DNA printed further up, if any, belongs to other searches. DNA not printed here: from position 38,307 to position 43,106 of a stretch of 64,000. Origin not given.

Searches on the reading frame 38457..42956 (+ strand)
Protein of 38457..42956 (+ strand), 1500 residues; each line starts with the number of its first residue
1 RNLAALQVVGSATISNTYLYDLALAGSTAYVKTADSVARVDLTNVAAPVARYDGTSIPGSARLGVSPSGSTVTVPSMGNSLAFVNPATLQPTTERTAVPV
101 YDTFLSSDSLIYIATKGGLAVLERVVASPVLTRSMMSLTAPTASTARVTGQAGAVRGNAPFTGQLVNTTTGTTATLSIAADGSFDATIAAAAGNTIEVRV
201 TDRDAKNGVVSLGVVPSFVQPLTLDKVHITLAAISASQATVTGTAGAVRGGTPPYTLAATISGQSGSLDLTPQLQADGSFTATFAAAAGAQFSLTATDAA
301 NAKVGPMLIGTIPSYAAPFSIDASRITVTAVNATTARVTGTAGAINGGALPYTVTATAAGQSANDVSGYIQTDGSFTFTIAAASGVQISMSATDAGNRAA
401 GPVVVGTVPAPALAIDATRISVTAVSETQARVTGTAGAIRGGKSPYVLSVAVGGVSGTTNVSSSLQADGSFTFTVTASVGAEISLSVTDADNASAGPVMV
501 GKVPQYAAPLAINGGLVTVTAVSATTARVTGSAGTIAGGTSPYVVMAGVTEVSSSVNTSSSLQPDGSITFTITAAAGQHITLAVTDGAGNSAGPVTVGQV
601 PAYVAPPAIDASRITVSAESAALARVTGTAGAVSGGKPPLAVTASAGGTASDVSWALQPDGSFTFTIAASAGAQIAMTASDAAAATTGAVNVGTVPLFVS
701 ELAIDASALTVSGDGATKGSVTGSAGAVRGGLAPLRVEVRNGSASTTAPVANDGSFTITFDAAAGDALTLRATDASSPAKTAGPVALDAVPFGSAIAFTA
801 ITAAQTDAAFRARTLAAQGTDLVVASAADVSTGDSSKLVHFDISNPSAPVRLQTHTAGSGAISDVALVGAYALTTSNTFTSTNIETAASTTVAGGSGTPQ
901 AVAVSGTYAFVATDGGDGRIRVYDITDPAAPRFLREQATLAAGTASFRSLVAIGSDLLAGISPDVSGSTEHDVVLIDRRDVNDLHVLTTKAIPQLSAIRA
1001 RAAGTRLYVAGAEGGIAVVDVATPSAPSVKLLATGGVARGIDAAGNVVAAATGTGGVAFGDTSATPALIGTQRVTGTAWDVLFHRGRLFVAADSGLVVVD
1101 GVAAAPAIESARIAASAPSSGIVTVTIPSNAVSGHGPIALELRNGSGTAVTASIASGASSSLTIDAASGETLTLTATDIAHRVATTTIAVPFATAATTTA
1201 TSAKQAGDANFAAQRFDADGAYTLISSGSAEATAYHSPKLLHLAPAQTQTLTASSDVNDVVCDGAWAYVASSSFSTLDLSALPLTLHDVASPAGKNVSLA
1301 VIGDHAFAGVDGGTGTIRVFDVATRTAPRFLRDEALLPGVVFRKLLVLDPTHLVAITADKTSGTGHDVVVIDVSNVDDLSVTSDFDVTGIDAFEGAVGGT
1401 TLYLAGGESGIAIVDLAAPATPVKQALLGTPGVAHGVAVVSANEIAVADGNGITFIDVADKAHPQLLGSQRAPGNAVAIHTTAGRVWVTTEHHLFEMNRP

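Call 86: search_protein_families(library=pfam, proteins=[window:38457-42956:+], max_evalue=0.001)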
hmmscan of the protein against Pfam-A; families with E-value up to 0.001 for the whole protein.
window:38457-42956:+ (1500 aa): 3 families
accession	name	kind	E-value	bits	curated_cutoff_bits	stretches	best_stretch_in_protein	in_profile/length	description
PF08309.17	LVIVD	-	1.4e-11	44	20.2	0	897-933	2-36/42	LVIVD repeat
PF14289.11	DUF4369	-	1.2e-08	35.8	25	0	432-533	3-86/91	Domain of unknown function (DUF4369)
PF17936.7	Big_6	-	1.2e-08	35.5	27.6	0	708-777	7-71/83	Bacterial Ig domain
